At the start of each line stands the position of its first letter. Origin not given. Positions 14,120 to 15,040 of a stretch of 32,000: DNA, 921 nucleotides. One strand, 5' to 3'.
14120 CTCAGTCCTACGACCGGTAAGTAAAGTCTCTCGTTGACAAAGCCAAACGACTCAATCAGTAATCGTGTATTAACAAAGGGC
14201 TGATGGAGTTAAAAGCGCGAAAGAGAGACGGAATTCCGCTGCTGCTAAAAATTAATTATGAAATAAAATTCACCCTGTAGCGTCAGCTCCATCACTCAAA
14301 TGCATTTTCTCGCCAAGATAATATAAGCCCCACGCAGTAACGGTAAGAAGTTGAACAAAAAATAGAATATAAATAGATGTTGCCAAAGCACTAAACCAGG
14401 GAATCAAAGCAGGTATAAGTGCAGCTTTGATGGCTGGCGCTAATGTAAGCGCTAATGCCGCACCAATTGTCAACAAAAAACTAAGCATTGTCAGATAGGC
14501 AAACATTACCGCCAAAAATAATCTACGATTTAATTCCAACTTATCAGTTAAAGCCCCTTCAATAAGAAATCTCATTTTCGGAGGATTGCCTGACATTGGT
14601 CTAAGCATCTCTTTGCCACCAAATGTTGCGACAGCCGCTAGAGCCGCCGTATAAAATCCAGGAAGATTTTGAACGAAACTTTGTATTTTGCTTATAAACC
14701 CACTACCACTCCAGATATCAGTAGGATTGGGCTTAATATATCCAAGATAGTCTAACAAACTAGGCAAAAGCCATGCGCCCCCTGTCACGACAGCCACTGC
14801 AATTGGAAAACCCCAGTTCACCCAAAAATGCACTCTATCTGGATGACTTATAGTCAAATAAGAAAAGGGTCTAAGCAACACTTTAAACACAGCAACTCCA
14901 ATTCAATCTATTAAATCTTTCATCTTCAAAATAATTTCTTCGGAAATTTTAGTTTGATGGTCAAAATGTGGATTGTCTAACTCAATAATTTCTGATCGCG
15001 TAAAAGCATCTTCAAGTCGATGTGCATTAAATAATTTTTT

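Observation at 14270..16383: AT-rich three-gene orphan operon (HTH protein, 392-aa unknown, multi-TM protein): best candidate for an undescribed defence or abortive-infection-like system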

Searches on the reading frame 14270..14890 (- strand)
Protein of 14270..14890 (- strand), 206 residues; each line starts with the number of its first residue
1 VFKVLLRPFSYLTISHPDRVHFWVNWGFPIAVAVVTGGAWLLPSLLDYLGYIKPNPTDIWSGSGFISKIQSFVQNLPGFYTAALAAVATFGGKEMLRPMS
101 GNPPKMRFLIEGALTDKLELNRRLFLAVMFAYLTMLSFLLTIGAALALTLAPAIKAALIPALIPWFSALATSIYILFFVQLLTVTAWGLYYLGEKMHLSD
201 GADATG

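Call 5: search_protein_families(library=pfam, proteins=[window:14270-14890:-], max_evalue=0.1)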
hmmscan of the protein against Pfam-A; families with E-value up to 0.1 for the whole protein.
window:14270-14890:- (206 aa): 2 families
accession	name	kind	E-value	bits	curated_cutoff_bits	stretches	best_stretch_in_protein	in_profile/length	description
PF18139.7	LSDAT_euk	-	0.033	14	25.7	1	20-75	170-225/266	SLOG in TRPM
PF08122.17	NDUF_B12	-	0.035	14.4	22.7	0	60-92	10-42/55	NADH-ubiquinone oxidoreductase B12 subunit family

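Call 6: search_protein_families(library=padloc, proteins=[window:14270-14890:-], max_evalue=0.1)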
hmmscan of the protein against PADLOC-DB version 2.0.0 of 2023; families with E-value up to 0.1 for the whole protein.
window:14270-14890:- (206 aa): 1 family
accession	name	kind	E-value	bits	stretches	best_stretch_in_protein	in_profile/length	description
PDLC04699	PDC-M53B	-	3.7e-49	165.1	1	2-198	3-186/188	-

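Call 16: find_homologous_proteins(query=window:14270-14890:-)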
Query window:14270-14890:- (206 aa): 80 proteins with E <= 0.001 among 2023 candidates.
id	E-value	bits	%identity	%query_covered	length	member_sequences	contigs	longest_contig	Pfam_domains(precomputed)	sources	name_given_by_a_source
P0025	3.5e-130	450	100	100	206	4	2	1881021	-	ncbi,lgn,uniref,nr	ncbi:hypothetical protein [Limnohabitans sp. 15K]|uniref:hypothetical protein n=1 Tax=Limnohabitans 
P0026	2.4e-115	402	89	99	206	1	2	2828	-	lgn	-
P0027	3.7e-111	388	84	99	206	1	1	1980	-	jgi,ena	-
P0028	7.0e-105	368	79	100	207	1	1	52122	-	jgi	jgi:hypothetical protein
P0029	2.4e-88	314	68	98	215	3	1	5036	-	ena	-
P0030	2.0e-87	311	68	100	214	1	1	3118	-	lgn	-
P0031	2.1e-87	310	67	98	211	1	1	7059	-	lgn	-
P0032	5.2e-86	306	64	100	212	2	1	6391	-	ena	-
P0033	3.0e-85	303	66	98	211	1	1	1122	-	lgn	-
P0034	2.4e-84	300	66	99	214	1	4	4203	-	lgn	-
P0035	9.2e-84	299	65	98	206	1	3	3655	-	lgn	-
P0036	3.1e-82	294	63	99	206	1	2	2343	-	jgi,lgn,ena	jgi:hypothetical protein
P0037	3.5e-82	293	64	99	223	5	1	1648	-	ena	-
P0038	1.6e-81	291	62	99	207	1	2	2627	-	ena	-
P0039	6.1e-81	289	63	98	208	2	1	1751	-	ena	-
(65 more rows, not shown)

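Call 21: find_related_loci(query=A2, collection=genome_contigs, flank=8000)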
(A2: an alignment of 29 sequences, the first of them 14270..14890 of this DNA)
Query A2 (206 aa) in genome_contigs; peptide patterns used: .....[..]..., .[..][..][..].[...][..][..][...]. (x = any residue, [..] = any of these).
471 stretches matched a pattern; 127 encode a relative of the query (tblastn E <= 1e-3); the best 80 are kept; 80 distinct loci.
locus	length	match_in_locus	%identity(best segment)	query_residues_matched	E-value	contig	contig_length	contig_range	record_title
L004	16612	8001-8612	55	1-204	5e-72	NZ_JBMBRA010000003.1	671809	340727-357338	Hydrogenophaga sp. ZJX-1 Scaffold3, whole genome shotgun sequence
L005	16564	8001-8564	43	1-203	1e-41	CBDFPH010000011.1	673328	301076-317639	MAG: Leptothrix sp. (in: b-proteobacteria) isolate b234f3eb-a89c-4d25-9952-1d489c5c990b genome assembly, contig: contig_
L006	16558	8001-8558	42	1-197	2e-40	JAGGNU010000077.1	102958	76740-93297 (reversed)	Variovorax paradoxus strain ISL-3 ISL3_78, whole genome shotgun sequence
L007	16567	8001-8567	38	1-200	1e-36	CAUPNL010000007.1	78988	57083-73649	MAG: uncultured Limnohabitans sp. isolate m12-metabat.1 genome assembly, contig: m12-c41, whole genome shotgun sequence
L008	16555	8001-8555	40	5-200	2e-36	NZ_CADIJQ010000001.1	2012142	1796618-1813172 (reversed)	Achromobacter kerstersii strain LMG 3441 isolate LMG 3441, whole genome shotgun sequence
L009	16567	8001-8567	37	2-200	4e-36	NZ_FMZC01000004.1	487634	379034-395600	Paracidovorax valerianellae strain DSM 16619, whole genome shotgun sequence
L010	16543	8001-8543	41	5-197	2e-35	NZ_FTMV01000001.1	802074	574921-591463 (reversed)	Janthinobacterium sp. TND4EL3, whole genome shotgun sequence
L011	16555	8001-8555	41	5-200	5e-35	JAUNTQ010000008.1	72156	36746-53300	MAG: Pseudomonadota bacterium isolate S5R_Sa_26 NODE_151_length_72156_cov_29.819254, whole genome shotgun sequence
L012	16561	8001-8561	40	5-202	1e-34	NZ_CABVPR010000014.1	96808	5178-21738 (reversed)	Burkholderia dolosa strain LMG 18943, whole genome shotgun sequence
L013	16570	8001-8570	40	1-201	2e-34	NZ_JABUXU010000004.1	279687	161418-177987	Advenella sp. FME57 NODE_9_length_279687_cov_388.228, whole genome shotgun sequence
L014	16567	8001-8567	41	1-200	2e-34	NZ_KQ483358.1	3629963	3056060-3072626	Curvibacter sp. PAE-UM Scaffold1, whole genome shotgun sequence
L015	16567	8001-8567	34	1-200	4e-33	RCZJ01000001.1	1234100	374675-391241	Variovorax ginsengisoli strain S09.D scaffold1.1, whole genome shotgun sequence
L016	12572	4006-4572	37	1-200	7e-33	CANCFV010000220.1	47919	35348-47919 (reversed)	MAG: Burkholderiales bacterium isolate JR-MC-A-240519-37 genome assembly, contig: JR-MC-A-240519-C296, whole genome shot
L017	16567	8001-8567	36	1-200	1e-32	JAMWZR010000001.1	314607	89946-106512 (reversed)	MAG: Nitrosomonas sp. isolate GRE_AOB_2 opera_contig_4, whole genome shotgun sequence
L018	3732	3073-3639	37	1-200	3e-32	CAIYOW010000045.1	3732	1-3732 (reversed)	MAG: uncultured Methylococcaceae bacterium isolate Kiruna_bin-11170 genome assembly, contig: bin-11170:045/162, whole ge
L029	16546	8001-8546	36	5-200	1e-28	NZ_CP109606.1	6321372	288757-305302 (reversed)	Pseudomonas putida strain QH1 chromosome, complete genome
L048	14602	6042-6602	33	4-197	9e-22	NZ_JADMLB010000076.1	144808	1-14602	MAG: Halodesulfovibrio sp. isolate N3 k99_6268, whole genome shotgun sequence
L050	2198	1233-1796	33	1-199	2e-21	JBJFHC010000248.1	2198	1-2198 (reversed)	MAG: Erysipelotrichaceae bacterium isolate PUUB45_bin.007 NODE_62751_length_2198_cov_5.951937, whole genome shotgun sequ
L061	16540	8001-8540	33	5-197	2e-19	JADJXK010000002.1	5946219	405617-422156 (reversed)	MAG: Candidatus Leptofilum proximum isolate Kalu_MAXAC.106v2 tig00100734-10-59431720, whole genome shotgun sequence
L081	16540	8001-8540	33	5-197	5e-17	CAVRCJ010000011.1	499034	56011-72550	MAG: uncultured cyanobacterium isolate MFD03250.bin.1.159 genome assembly, contig: contig_20808, whole genome shotgun se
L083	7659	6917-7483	31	5-200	3e-16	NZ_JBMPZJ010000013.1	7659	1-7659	Acinetobacter lwoffii strain 30 contig_7, whole genome shotgun sequence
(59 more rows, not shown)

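Call 41: search_protein_families(library=ncbifam, proteins=[window:14270-14890:-], max_evalue=0.1)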
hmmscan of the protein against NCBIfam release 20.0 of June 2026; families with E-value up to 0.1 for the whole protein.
window:14270-14890:- (206 aa): 0 families

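Call 57: search_protein_families(library=phrogs, proteins=[window:14270-14890:-], max_evalue=0.01)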
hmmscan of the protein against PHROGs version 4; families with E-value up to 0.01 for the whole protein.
window:14270-14890:- (206 aa): 1 family
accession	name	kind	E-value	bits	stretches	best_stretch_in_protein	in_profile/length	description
phrog_8257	-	unknown function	4.9e-31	109.1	1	1-199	4-191/192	-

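Call 58: search_dna_similar(query=window:14270-14890:-, collection=phages, mode=protein, max_evalue=0.001, max_rows=25)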
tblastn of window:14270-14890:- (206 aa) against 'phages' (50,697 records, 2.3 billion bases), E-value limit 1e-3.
Records with a match: 6; places in all: 6; records where one place covers at least 80% of the query: 5.
Best place of each record, by identity: <60% 6.
By first word of the organism name: Vibrio 2; Shigella 2; Salmonella 1; Moraxella 1.
By host as written in the record: - 2; Vibrio cyclitrophicus 10N.286.52.C10 1; Vibrio cyclitrophicus 10N.286.54.C7 1; Salmonella sp. 1; Moraxella catarrhalis 1.
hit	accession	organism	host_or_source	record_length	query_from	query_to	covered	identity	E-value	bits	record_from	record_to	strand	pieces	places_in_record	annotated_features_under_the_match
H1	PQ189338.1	Vibrio phage 10N.286.52.C10_PE001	Vibrio cyclitrophicus 10N.286.52.C10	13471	7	200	94%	36.1%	2e-19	91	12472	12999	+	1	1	hypothetical protein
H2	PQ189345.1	Vibrio phage 10N.286.54.C7_PE001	Vibrio cyclitrophicus 10N.286.54.C7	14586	1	197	96%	35.3%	1e-18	89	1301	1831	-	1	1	hypothetical protein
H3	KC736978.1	Shigella phage SfII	Shigella flexneri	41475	1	199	97%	33.0%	9e-16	81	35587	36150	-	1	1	hypothetical protein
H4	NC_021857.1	Shigella phage SfII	Shigella flexneri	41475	1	199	97%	33.0%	9e-16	81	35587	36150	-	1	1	hypothetical protein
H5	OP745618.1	Salmonella phage F1055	Salmonella sp.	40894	5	200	95%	28.7%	3e-14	76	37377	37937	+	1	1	hypothetical protein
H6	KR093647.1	Moraxella phage Mcat23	Moraxella catarrhalis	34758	5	122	57%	31.4%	4e-4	46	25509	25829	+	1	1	hypothetical protein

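Call 59: search_dna_similar(query=window:14270-14890:-, collection=plasmids, mode=protein, max_evalue=0.001, max_rows=25)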
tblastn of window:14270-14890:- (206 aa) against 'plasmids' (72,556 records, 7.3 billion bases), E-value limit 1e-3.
Records with a match: 4; places in all: 4; records where one place covers at least 80% of the query: 3.
Best place of each record, by identity: <60% 4.
By first word of the organism name: Salmonella 2; Acinetobacter 1; Sulfitobacter 1.
By predicted mobility (MOB-suite, as given by PLSDB): non-mobilizable 3; mobilizable 1.
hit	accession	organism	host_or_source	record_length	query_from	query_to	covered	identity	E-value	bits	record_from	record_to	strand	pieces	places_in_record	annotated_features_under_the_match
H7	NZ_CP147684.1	Acinetobacter lwoffii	whole organism,Yangzhou Grand Canal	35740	5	200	95%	30.0%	4e-9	63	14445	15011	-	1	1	hypothetical protein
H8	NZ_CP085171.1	Sulfitobacter sp. DSM 110093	cell culture,Sediment from the Channel ...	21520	10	197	91%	30.7%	2e-7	58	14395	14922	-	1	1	hypothetical protein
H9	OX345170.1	Salmonella enterica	Gallus gallus,Poultry farm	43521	5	200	95%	28.7%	1e-13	76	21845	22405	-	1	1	none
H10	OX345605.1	Salmonella enterica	Gallus gallus,Hen feces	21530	5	138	65%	32.4%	2e-11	69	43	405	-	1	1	none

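Call 60: get_annotated_region(hit=H3, flank=5000)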
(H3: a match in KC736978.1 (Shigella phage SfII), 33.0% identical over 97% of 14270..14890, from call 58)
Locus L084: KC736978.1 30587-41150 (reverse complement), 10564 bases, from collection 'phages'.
description: Shigella phage SfII, complete genome.
organism: Shigella phage SfII (NCBI taxid 66284)
taxonomy: Viruses; Duplodnaviria; Heunggongvirae; Uroviricota; Caudoviricetes
host: -; source: Shigella flexneri; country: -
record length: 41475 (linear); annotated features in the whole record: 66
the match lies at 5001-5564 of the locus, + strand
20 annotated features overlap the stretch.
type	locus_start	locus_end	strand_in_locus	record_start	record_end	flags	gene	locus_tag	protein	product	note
CDS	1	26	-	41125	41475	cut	-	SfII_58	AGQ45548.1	HNH endonuclease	-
CDS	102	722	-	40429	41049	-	-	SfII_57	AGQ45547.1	hypothetical protein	-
CDS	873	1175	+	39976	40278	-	-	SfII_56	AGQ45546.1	hypothetical protein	IS911 ORF A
CDS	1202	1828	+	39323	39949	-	-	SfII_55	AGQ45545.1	hypothetical protein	IS911 ORF B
regulatory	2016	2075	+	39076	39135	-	-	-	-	terminator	putative rho-independent terminator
CDS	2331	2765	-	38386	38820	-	RZ1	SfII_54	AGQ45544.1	o-spanin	RZ1 protein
CDS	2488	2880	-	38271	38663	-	RZ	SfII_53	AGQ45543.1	i-spanin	RZ protein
CDS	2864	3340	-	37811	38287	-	R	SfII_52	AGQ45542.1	lysin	-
CDS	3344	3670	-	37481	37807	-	S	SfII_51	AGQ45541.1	class I holin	-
CDS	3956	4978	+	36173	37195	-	-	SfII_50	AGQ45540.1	hypothetical protein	-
CDS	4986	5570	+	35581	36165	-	-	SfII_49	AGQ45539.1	hypothetical protein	-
CDS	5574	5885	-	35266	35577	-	Q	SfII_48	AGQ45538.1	antiterminator protein Q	-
CDS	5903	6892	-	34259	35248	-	-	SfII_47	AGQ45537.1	hypothetical protein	-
CDS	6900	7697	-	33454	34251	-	-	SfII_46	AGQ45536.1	KliA-N domain protein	-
CDS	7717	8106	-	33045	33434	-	-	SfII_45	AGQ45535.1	RusA family protein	-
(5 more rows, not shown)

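Call 61: get_annotated_region(hit=H1, flank=6000)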
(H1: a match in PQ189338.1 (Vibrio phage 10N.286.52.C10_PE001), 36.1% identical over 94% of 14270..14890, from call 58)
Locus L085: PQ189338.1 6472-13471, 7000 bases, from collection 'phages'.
description: Vibrio phage 10N.286.52.C10_PE001, complete genome.
organism: Vibrio phage 10N.286.52.C10_PE001 (NCBI taxid 3385318)
taxonomy: Viruses; Varidnaviria; Bamfordvirae; Preplasmiviricota; Tectiliviricetes; Vinavirales
host: Vibrio cyclitrophicus 10N.286.52.C10; source: seawater; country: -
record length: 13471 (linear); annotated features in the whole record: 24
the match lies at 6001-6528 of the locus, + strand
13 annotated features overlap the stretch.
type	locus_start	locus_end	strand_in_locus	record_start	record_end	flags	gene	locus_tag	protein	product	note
CDS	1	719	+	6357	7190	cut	-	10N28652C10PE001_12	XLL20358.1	hypothetical protein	CAPSD_BPPM2_Major_capsid_protein_P2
CDS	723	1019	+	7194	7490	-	-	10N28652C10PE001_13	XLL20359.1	hypothetical protein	TMhelix_containing_protein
CDS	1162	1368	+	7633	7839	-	-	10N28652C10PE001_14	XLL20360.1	hypothetical protein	-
CDS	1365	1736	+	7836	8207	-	-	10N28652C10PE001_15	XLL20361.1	hypothetical protein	-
CDS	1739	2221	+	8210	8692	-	-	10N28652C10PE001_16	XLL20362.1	hypothetical protein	GPJ_BPPM2_Uncharacterized_protein_Gp-j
CDS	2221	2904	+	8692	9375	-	-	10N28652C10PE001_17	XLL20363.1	hypothetical protein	-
CDS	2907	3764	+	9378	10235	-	-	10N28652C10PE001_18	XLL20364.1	hypothetical protein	-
CDS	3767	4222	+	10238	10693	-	-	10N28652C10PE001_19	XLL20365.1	hypothetical protein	EXLYS_BPT7_Peptidoglycan_transglycosylase_gp16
CDS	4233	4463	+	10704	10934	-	-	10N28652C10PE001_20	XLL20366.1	hypothetical protein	-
CDS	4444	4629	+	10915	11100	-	-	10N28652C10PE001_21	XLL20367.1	hypothetical protein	-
CDS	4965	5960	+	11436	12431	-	-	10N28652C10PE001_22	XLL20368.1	hypothetical protein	-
CDS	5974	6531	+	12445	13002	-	-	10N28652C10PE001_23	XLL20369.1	hypothetical protein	-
CDS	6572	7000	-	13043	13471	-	-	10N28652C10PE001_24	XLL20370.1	hypothetical protein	-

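Call 63: predict_structure(alignment_id=A7)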
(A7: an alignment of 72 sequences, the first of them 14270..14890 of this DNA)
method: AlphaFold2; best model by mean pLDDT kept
length: 206 residues; sequences in the alignment: 72
mean_pLDDT: 88.1   pTM: 0.84
mean pLDDT of the five models: 88.1, 87.8, 85.1, 83.3, 81.8
residues with pLDDT >= 90: 111; 70-90: 82; 50-70: 11; < 50: 2
segments of 3 or more residues with pLDDT < 50: none
pLDDT, mean of each block of 10 residues (from residue 1): 86 89 95 94 87 80 91 95 90 79 83 82 92 97 96 92 91 97 94 71 52
secondary structure, 60 per line:
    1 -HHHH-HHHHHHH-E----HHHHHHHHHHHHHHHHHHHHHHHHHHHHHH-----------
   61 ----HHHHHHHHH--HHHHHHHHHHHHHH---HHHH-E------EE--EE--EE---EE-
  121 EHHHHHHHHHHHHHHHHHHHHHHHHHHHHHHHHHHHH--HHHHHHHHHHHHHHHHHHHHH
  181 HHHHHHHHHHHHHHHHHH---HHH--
elements in order: H2-5 H7-13 H20-49 H65-73 H76-89 H93-96 H122-157 H160-198

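Call 67: search_protein_families(library=padloc, proteins=[L084:3956-4978:+, L084:4986-5570:+, L085:4965-5960:+, L085:5974-6531:+, L029:7001-7981:+, L061:7030-7980:+, L048:5078-6082:+, L083:5876-6889:+, L050:188-1213:+, L081:6986-8032:+], max_evalue=0.001)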
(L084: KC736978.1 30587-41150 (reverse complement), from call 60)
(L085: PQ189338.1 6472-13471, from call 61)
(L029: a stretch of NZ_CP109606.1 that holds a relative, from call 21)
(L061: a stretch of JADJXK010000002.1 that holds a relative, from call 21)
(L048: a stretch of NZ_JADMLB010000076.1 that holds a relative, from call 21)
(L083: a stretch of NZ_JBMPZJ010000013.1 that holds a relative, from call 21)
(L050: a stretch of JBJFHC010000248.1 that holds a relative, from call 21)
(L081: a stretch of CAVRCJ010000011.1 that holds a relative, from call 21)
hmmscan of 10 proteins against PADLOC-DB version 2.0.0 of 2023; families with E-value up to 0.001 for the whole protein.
L084:3956-4978:+ (340 aa): 5 families
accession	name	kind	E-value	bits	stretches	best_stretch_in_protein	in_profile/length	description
PDLC04696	PDC-M53A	-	2.1e-32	110.5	1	7-340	4-318/320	-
PDLC04697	PDC-M53A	-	1.6e-15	55.2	1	64-339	61-323/324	-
PDLC04698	PDC-M53A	-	2.5e-15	54.7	1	31-336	21-318/322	-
PDLC04695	PDC-M53A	-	3.1e-14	50.9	1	72-339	66-328/334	-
PDLC04694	PDC-M53A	-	1.5e-12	45.4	1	81-337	73-326/331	-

L084:4986-5570:+ (194 aa): 1 family
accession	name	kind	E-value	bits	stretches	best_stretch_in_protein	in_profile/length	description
PDLC04699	PDC-M53B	-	2.8e-54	181.8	1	6-193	2-187/188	-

L085:4965-5960:+ (331 aa): 5 families
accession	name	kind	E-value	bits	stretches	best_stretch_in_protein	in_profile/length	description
PDLC04697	PDC-M53A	-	1.5e-102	341.2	1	1-328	1-323/324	-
PDLC04696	PDC-M53A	-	5.7e-35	119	1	1-329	1-318/320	-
PDLC04694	PDC-M53A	-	1.1e-25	88.5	1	5-326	3-327/331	-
PDLC04695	PDC-M53A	-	2.9e-21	74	1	53-303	52-304/334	-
PDLC04698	PDC-M53A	-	1.1e-08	32.9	1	1-303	1-296/322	-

L085:5974-6531:+ (185 aa): 1 family
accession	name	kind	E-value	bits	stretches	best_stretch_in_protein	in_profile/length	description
PDLC04699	PDC-M53B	-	3e-72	240.4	1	4-183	2-186/188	-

L029:7001-7981:+ (327 aa): 5 families
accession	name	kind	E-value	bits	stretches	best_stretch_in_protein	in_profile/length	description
PDLC04694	PDC-M53A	-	1.6e-61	206.3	1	1-323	1-326/331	-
PDLC04696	PDC-M53A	-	2.7e-58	195.6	1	2-320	4-311/320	-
PDLC04697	PDC-M53A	-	3.8e-31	106.6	1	3-321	5-318/324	-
PDLC04695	PDC-M53A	-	1.7e-25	87.9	1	6-304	10-306/334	-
PDLC04698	PDC-M53A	-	2.8e-20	71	1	23-303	27-297/322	-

L061:7030-7980:+ (317 aa): 5 families
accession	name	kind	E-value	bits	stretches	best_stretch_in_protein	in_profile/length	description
PDLC04696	PDC-M53A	-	1.6e-20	71.5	1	38-309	35-316/320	-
PDLC04694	PDC-M53A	-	1.3e-09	35.7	1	66-309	70-328/331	-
PDLC04698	PDC-M53A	-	4.3e-09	34.2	1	70-159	68-157/322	-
PDLC04697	PDC-M53A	-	1.8e-08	32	1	57-160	60-161/324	-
PDLC04695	PDC-M53A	-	0.00012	19.4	0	242-312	259-330/334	-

L048:5078-6082:+ (335 aa): 3 families
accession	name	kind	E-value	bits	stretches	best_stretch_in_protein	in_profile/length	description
PDLC04696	PDC-M53A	-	1.3e-18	65.2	1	22-304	20-318/320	-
PDLC04694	PDC-M53A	-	2.2e-13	48.1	1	51-256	55-279/331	-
PDLC04697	PDC-M53A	-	9.4e-10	36.3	1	25-302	27-322/324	-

L083:5876-6889:+ (338 aa): 2 families
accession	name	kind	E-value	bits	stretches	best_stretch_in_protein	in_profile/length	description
PDLC04696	PDC-M53A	-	5.4e-12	43.4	1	68-333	64-314/320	-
PDLC04695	PDC-M53A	-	0.00092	16.5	0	31-241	41-241/334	-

L050:188-1213:+ (342 aa): 4 families
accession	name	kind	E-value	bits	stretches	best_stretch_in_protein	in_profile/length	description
PDLC04696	PDC-M53A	-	1.3e-31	107.9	1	8-340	5-316/320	-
PDLC04697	PDC-M53A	-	1.4e-21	75.1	1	9-341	6-323/324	-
PDLC04698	PDC-M53A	-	5.6e-16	56.8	1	66-339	57-319/322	-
PDLC04695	PDC-M53A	-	7e-14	49.8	1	39-340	39-327/334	-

L081:6986-8032:+ (348 aa): 5 families
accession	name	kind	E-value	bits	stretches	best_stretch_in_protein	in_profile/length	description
PDLC04696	PDC-M53A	-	3.9e-31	106.3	1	6-312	4-318/320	-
PDLC04694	PDC-M53A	-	1.7e-18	64.9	1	31-273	34-290/331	-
PDLC04697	PDC-M53A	-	6.8e-16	56.4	1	32-311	34-323/324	-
PDLC04698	PDC-M53A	-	6.3e-14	50.1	1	40-310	38-320/322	-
PDLC04695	PDC-M53A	-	3.6e-06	24.4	1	33-312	40-329/334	-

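Call 69: fold_search(model_id=the predicted structure, library=pdb)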
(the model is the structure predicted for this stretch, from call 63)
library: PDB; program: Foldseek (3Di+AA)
matches with E <= 10: 119; with E <= 0.001: 0
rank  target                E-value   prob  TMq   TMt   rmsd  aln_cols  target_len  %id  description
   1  7w5z_C3               6.6e-01  0.35  0.35  0.16  13.2       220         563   11  Cryo-EM structure of Tetrahymena thermophila mitochondrial complex IV, composite dimer model (released 2022-04-06)
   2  3h2v_D                9.9e-01  0.66  0.34  0.39   5.1       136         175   12  Human raver1 RRM1 domain in complex with human vinculin tail domain Vt (released 2009-07-28)
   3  3j9j_A                1.0e+00  0.11  0.17  0.12  14.2       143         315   16  Structure of the capsaicin receptor, TRPV1, determined by single particle electron cryo-microscopy (released 2015-09-02)
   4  8b6h_DC               1.4e+00  0.25  0.37  0.17  13.0       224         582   11  Cryo-EM structure of cytochrome c oxidase dimer (complex IV) from respiratory supercomplex of Tetrahymena thermophila (released 2023-03-29)
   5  3h2v_A                1.5e+00  0.54  0.34  0.39   5.1       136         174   12  Human raver1 RRM1 domain in complex with human vinculin tail domain Vt (released 2009-07-28)
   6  5msj_G                1.6e+00  0.10  0.25  0.25  13.4       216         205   13  Mouse PA28alpha (released 2017-09-13)
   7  9qfh_Z                1.6e+00  0.06  0.15  0.17  20.0       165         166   13  The composite map of of the AMPAR complex GluA3- TARP gamma2 in the apo state. (released 2025-07-09)
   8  6uh3_B                1.7e+00  0.12  0.23  0.19  15.2       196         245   12  Crystal structure of bacterial heliorhodopsin 48C12 (released 2019-12-04)
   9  8qrs                  1.7e+00  0.02  0.11  0.07  19.7       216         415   17  ASCT2 protomer in lipid nanodiscs with bound glutamine and Na+ ions in the intermediate outward-facing state (iOFS-up) (released 2024-08-14)
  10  6uh3_A                2.0e+00  0.41  0.25  0.21   8.9        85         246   19  Crystal structure of bacterial heliorhodopsin 48C12 (released 2019-12-04)
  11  5msj_J                2.0e+00  0.08  0.24  0.24  13.5       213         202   13  Mouse PA28alpha (released 2017-09-13)
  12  9oq0_A                2.3e+00  0.06  0.20  0.15  21.1       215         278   12  Structure of the sweet receptor bound to sucralose in the compact state, transmembrane domain (released 2025-08-27)
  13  9qfh_Y                2.4e+00  0.04  0.15  0.17  19.9       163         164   13  The composite map of of the AMPAR complex GluA3- TARP gamma2 in the apo state. (released 2025-07-09)
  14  6wvt_K                2.6e+00  0.33  0.35  0.41   8.7       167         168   11  Structural basis of alphaE-catenin - F-actin catch bond behavior (released 2020-10-07)
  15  7oqz_A                2.6e+00  0.08  0.23  0.20  13.4       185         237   16  Cryo-EM structure of human TMEM45A (released 2021-06-16)
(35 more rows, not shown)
